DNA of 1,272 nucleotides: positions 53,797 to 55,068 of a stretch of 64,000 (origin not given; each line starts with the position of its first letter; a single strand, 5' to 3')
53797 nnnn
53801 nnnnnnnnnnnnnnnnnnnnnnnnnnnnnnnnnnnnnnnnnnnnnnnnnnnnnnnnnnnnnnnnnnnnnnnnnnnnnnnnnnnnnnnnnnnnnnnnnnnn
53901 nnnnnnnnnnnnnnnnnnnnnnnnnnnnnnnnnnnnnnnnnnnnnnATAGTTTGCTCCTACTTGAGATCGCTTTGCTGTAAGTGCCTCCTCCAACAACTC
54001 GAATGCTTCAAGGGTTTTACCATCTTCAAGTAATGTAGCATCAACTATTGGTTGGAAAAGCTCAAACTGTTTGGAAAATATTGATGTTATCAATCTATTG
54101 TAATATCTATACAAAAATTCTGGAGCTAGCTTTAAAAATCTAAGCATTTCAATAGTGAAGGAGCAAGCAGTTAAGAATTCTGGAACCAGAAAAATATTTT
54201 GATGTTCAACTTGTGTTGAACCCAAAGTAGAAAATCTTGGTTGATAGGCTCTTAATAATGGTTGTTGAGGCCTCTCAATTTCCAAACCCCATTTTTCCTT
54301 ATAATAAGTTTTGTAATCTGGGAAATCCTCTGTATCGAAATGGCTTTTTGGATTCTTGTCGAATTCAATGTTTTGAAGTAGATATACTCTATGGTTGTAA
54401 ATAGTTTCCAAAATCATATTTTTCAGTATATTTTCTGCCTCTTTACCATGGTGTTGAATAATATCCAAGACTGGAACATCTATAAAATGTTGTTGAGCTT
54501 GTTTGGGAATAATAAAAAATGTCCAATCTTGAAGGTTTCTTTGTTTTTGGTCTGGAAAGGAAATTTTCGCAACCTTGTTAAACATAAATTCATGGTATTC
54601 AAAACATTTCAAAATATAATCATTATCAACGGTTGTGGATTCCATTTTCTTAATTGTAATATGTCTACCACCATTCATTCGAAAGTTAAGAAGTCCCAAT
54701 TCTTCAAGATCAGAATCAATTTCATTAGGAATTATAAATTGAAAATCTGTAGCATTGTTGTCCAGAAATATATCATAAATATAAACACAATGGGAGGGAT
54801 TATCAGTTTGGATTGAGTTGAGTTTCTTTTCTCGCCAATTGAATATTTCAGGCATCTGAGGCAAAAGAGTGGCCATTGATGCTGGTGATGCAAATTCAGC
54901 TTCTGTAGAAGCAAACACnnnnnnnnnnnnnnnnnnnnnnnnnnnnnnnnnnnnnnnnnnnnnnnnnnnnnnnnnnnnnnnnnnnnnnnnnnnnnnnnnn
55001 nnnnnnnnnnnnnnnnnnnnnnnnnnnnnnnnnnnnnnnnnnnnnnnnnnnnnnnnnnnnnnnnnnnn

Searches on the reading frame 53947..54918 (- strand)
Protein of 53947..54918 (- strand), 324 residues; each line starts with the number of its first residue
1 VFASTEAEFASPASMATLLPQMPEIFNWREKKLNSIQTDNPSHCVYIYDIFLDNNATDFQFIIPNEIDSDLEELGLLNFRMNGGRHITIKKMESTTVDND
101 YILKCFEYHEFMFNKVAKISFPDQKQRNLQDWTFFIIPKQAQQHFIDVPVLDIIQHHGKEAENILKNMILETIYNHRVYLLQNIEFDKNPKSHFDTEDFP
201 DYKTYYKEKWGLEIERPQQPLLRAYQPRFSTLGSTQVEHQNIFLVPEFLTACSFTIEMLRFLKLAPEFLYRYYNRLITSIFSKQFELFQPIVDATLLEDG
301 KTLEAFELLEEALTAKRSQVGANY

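Call 14: search_solved_structures(query=window:53947-54918:-, max_evalue=1, show_alignments=5)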
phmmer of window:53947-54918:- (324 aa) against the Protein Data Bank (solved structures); distinct sequences matched with E-value up to 1: 22.
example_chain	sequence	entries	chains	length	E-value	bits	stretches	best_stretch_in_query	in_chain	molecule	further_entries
3o7x_A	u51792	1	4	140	1.5e-06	30.8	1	155-248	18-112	Piwi-like protein 2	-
3o7v_X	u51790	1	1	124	1.5e-06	30.8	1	163-249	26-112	Piwi-like protein 1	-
3qir_A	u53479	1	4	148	1.7e-06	30.6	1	155-248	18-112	Piwi-like protein 2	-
2xfm_A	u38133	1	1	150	1.8e-06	30.6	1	163-256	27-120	PIWI-LIKE PROTEIN 1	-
3o3i_X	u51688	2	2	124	2.1e-06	30.3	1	163-249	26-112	Piwi-like protein 1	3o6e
2l5c_A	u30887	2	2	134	2.5e-06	30.1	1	163-249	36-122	Piwi-like protein 1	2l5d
5guh_A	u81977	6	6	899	1.2e-05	27.9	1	168-264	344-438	PIWI | Piwi-like protein Siwi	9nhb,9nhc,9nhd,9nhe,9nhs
7yfy_A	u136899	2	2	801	2.3e-05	26.9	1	155-248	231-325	Piwi-like protein 2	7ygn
9s0z_B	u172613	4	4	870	2.9e-05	26.6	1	163-255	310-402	Piwi-like protein 1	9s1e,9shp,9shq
9ij0_A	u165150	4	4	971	3.3e-05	26.4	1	155-248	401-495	Piwi-like protein 2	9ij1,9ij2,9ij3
9ij5_A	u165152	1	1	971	3.3e-05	26.4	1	155-248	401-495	Piwi-like protein 2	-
9ij4_A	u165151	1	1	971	3.3e-05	26.4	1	155-248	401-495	Piwi-like protein 2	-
7yfx_A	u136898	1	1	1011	3.8e-05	26.2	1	155-247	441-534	Piwi-like protein 2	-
8r3z_A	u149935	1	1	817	7.3e-05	25.3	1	155-249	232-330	HrAgo1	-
6kr6_A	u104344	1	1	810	8.1e-05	25.1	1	156-260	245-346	Protein piwi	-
7vg2_A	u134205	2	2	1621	0.018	17.4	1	159-227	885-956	Dicer-like 3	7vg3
4ngf_A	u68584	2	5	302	0.074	15.4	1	176-224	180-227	Endoribonuclease Dicer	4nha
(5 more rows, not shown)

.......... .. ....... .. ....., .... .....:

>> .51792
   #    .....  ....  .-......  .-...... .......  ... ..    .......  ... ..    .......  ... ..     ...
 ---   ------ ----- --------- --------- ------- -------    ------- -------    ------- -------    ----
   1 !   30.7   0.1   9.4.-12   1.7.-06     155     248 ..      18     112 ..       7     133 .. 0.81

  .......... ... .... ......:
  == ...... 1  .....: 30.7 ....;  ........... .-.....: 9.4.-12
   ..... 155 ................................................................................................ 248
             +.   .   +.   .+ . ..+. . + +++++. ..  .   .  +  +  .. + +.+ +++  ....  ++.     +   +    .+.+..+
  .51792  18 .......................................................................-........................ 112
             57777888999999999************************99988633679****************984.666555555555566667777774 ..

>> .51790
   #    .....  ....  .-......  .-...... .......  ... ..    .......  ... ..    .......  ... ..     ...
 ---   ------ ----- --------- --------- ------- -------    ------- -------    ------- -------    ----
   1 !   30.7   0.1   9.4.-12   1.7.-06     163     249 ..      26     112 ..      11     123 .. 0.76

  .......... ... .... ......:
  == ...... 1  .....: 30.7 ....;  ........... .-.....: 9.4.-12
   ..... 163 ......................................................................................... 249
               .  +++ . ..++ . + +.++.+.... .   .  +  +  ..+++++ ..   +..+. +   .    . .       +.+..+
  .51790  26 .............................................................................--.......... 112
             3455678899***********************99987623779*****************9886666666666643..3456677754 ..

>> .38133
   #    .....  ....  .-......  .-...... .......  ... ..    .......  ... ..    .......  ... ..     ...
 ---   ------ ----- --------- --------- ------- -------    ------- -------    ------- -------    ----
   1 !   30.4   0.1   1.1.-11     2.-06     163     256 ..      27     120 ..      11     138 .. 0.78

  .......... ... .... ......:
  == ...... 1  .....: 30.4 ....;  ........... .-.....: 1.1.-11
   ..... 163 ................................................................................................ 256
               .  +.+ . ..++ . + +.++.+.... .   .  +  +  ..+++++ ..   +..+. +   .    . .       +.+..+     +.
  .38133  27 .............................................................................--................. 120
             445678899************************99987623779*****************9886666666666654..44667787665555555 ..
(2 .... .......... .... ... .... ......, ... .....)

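Call 30: predict_structure(alignment_id=A1)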
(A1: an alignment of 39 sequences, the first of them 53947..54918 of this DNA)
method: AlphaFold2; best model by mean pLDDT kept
length: 324 residues; sequences in the alignment: 39
mean_pLDDT: 85.4   pTM: 0.79
mean pLDDT of the five models: 85.4, 84.8, 84.0, 83.3, 83.2
residues with pLDDT >= 90: 220; 70-90: 46; 50-70: 27; < 50: 31
segments of 3 or more residues with pLDDT < 50: 1-23, 318-324
pLDDT, mean of each block of 10 residues (from residue 1): 38 40 50 57 95 97 95 95 94 96 93 87 74 93 90 97 96 94 98 96 98 98 91 67 97 92 92 93 95 87 92 69 43
secondary structure, 60 per line:
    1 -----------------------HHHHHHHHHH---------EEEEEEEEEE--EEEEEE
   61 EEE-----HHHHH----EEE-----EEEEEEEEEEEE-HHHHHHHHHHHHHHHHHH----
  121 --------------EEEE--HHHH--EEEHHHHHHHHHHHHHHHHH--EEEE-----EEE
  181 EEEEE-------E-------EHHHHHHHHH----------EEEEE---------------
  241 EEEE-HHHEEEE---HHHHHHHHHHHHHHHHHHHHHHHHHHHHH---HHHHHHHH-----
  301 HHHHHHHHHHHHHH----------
elements in order: H24-33 E43-52 E55-63 H69-73 E78-80 E86-97 H99-116 E135-138 H141-144 E147-149 H150-166 E169-172 E178-185 H202-210 E221-225 E241-244 E249-252 H256-284 H288-295 H301-314

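Call 33: fold_search(model_id=the predicted structure, library=pdb)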
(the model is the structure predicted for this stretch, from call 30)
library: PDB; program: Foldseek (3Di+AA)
matches with E <= 10: 313; with E <= 0.001: 113
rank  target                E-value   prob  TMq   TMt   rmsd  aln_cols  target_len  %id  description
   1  9kby_A                6.6e-12  1.00  0.48  0.24   8.5       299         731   16  Cryo-EM structure of DCL4-Hairpin RNA complex (released 2026-02-18)
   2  7vg2_A                8.9e-12  1.00  0.56  0.24   7.8       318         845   14  Cryo-EM structure of Arabidopsis DCL3 in complex with a 40-bp RNA (released 2021-10-27)
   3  7zpi_A                1.5e-10  1.00  0.50  0.25   7.8       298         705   17  Mammalian Dicer in the "dicing state" with pre-miR-15a substrate (released 2022-11-16)
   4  8dfv_A                2.1e-10  1.00  0.47  0.11   8.7       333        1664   19  Structural Basis of MicroRNA Biogenesis by Dicer-1 and Its Partner Protein Loqs-PB - complex IIa (released 2022-11-16)
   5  9kbz_A                2.1e-10  1.00  0.48  0.14   7.3       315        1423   16  Cryo-EM structure of DCL4-DRB4CTD-dsRNA complex (released 2026-02-18)
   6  7yyn_A                2.3e-10  1.00  0.50  0.25   7.6       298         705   17  Mammalian Dicer in the dicing state with pre-miR-15a substrate (released 2022-11-16)
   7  8dga_A                4.3e-10  1.00  0.48  0.11   8.2       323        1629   18  Structural Basis of MicroRNA Biogenesis by Dicer-1 and Its Partner Protein Loqs-PB - complex IV (released 2022-11-16)
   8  4ngf_D                4.5e-10  1.00  0.46  0.55   8.2       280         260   16  Structure of human Dicer Platform-PAZ-Connector Helix cassette in complex with 17-mer siRNA having 5'-p and UU-3' ends (released 2014-03-05)
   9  7yz4                  5.4e-10  1.00  0.49  0.15   7.7       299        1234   15  Mouse endoribonuclease Dicer (composite structure) (released 2022-11-16)
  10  7vg3_A                5.7e-10  1.00  0.55  0.22   8.8       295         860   15  Cryo-EM structure of Arabidopsis DCL3 in complex with a 30-bp RNA (released 2021-10-27)
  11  7yym_A                1.2e-09  1.00  0.50  0.15   7.8       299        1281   16  Mammalian Dicer in the "pre-dicing state" with pre-miR-15a substrate (released 2022-11-16)
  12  4ngc_A                1.6e-09  1.00  0.46  0.53   7.9       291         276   15  Structure of human Dicer Platform-PAZ-Connector Helix cassette in complex with 12-mer siRNA having UA-3' ends (2.1 Ang (released 2014-03-05)
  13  4nh3_A                1.7e-09  1.00  0.46  0.54   7.4       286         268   15  Structure of human Dicer Platform-PAZ-Connector Helix cassette in complex with 13-mer siRNA having 5'-pU and UU-3' end (released 2014-03-05)
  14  7zpk_A                1.8e-09  1.00  0.52  0.15   7.4       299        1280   16  Mammalian Dicer in the "pre-dicing state" with pre-miR-15a substrate and TARBP2 subunit (released 2022-11-16)
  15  8dg5_A                1.8e-09  1.00  0.46  0.11  24.3       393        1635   17  Structural Basis of MicroRNA Biogenesis by Dicer-1 and Its Partner Protein Loqs-PB - complex IIb (released 2022-11-16)
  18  4ngf_C                3.6e-09  1.00  0.45  0.55   8.1       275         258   17  Structure of human Dicer Platform-PAZ-Connector Helix cassette in complex with 17-mer siRNA having 5'-p and UU-3' ends (released 2014-03-05)
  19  4ngf_A                4.1e-09  1.00  0.45  0.54   8.2       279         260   15  Structure of human Dicer Platform-PAZ-Connector Helix cassette in complex with 17-mer siRNA having 5'-p and UU-3' ends (released 2014-03-05)
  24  4ngf_B                1.1e-08  1.00  0.44  0.54   8.3       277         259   15  Structure of human Dicer Platform-PAZ-Connector Helix cassette in complex with 17-mer siRNA having 5'-p and UU-3' ends (released 2014-03-05)
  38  2ffl_C                6.9e-08  1.00  0.43  0.22   8.0       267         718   14  Crystal Structure of Dicer from Giardia intestinalis (released 2006-01-24)
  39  2ffl_B                8.2e-08  1.00  0.43  0.21   8.9       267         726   14  Crystal Structure of Dicer from Giardia intestinalis (released 2006-01-24)
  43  2ffl_D                1.2e-07  1.00  0.47  0.23   6.6       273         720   15  Crystal Structure of Dicer from Giardia intestinalis (released 2006-01-24)
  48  2ffl_A                2.0e-07  1.00  0.44  0.22   8.6       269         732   13  Crystal Structure of Dicer from Giardia intestinalis (released 2006-01-24)
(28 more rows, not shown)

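Call 39: search_solved_structures(query=A3, max_evalue=0.01, show_alignments=5)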
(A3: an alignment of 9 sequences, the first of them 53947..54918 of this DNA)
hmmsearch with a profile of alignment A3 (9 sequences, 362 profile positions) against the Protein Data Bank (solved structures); distinct sequences matched with E-value up to 0.01: 37.
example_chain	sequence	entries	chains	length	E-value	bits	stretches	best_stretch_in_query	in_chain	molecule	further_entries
7vg2_A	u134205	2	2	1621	7.8e-104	350.9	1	6-362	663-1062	Dicer-like 3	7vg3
7eld_A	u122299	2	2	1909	2.4e-43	151.9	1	15-362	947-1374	Endoribonuclease Dicer homolog 1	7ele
9kby_A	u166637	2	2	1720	1.8e-38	135.9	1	45-362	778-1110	Dicer-like protein 4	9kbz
7yyn_A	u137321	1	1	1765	9.5e-26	94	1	64-333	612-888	Isoform 2 of Endoribonuclease Dicer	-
7zpi_A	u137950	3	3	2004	1.1e-25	93.8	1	64-333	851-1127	Endoribonuclease Dicer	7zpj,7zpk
7yym_A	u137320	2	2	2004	1.1e-25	93.8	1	64-333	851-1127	Endoribonuclease Dicer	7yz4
21cb_A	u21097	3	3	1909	1.2e-25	93.7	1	64-333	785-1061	Endoribonuclease Dicer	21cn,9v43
5zak_A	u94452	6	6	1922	1.2e-25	93.6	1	64-333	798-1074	Endoribonuclease Dicer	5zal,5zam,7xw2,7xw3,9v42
21cq_D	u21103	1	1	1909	5.1e-25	91.6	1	64-333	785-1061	Endoribonuclease Dicer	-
4ngf_A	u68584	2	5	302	1.3e-24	90.3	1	64-324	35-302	Endoribonuclease Dicer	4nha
4ngb_A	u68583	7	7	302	2.6e-24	89.3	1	64-324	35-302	Endoribonuclease Dicer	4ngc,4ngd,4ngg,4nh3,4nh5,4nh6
8dfv_A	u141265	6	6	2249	5.6e-23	84.9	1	64-335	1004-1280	Endoribonuclease Dcr-1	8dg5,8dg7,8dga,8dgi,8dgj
6kr6_A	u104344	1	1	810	3.6e-14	55.9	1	187-312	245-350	Protein piwi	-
5guh_A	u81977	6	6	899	3.1e-13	52.8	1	195-313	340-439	PIWI | Piwi-like protein Siwi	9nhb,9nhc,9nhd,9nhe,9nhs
3o7v_X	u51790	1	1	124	5.3e-13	52.1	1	190-306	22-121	Piwi-like protein 1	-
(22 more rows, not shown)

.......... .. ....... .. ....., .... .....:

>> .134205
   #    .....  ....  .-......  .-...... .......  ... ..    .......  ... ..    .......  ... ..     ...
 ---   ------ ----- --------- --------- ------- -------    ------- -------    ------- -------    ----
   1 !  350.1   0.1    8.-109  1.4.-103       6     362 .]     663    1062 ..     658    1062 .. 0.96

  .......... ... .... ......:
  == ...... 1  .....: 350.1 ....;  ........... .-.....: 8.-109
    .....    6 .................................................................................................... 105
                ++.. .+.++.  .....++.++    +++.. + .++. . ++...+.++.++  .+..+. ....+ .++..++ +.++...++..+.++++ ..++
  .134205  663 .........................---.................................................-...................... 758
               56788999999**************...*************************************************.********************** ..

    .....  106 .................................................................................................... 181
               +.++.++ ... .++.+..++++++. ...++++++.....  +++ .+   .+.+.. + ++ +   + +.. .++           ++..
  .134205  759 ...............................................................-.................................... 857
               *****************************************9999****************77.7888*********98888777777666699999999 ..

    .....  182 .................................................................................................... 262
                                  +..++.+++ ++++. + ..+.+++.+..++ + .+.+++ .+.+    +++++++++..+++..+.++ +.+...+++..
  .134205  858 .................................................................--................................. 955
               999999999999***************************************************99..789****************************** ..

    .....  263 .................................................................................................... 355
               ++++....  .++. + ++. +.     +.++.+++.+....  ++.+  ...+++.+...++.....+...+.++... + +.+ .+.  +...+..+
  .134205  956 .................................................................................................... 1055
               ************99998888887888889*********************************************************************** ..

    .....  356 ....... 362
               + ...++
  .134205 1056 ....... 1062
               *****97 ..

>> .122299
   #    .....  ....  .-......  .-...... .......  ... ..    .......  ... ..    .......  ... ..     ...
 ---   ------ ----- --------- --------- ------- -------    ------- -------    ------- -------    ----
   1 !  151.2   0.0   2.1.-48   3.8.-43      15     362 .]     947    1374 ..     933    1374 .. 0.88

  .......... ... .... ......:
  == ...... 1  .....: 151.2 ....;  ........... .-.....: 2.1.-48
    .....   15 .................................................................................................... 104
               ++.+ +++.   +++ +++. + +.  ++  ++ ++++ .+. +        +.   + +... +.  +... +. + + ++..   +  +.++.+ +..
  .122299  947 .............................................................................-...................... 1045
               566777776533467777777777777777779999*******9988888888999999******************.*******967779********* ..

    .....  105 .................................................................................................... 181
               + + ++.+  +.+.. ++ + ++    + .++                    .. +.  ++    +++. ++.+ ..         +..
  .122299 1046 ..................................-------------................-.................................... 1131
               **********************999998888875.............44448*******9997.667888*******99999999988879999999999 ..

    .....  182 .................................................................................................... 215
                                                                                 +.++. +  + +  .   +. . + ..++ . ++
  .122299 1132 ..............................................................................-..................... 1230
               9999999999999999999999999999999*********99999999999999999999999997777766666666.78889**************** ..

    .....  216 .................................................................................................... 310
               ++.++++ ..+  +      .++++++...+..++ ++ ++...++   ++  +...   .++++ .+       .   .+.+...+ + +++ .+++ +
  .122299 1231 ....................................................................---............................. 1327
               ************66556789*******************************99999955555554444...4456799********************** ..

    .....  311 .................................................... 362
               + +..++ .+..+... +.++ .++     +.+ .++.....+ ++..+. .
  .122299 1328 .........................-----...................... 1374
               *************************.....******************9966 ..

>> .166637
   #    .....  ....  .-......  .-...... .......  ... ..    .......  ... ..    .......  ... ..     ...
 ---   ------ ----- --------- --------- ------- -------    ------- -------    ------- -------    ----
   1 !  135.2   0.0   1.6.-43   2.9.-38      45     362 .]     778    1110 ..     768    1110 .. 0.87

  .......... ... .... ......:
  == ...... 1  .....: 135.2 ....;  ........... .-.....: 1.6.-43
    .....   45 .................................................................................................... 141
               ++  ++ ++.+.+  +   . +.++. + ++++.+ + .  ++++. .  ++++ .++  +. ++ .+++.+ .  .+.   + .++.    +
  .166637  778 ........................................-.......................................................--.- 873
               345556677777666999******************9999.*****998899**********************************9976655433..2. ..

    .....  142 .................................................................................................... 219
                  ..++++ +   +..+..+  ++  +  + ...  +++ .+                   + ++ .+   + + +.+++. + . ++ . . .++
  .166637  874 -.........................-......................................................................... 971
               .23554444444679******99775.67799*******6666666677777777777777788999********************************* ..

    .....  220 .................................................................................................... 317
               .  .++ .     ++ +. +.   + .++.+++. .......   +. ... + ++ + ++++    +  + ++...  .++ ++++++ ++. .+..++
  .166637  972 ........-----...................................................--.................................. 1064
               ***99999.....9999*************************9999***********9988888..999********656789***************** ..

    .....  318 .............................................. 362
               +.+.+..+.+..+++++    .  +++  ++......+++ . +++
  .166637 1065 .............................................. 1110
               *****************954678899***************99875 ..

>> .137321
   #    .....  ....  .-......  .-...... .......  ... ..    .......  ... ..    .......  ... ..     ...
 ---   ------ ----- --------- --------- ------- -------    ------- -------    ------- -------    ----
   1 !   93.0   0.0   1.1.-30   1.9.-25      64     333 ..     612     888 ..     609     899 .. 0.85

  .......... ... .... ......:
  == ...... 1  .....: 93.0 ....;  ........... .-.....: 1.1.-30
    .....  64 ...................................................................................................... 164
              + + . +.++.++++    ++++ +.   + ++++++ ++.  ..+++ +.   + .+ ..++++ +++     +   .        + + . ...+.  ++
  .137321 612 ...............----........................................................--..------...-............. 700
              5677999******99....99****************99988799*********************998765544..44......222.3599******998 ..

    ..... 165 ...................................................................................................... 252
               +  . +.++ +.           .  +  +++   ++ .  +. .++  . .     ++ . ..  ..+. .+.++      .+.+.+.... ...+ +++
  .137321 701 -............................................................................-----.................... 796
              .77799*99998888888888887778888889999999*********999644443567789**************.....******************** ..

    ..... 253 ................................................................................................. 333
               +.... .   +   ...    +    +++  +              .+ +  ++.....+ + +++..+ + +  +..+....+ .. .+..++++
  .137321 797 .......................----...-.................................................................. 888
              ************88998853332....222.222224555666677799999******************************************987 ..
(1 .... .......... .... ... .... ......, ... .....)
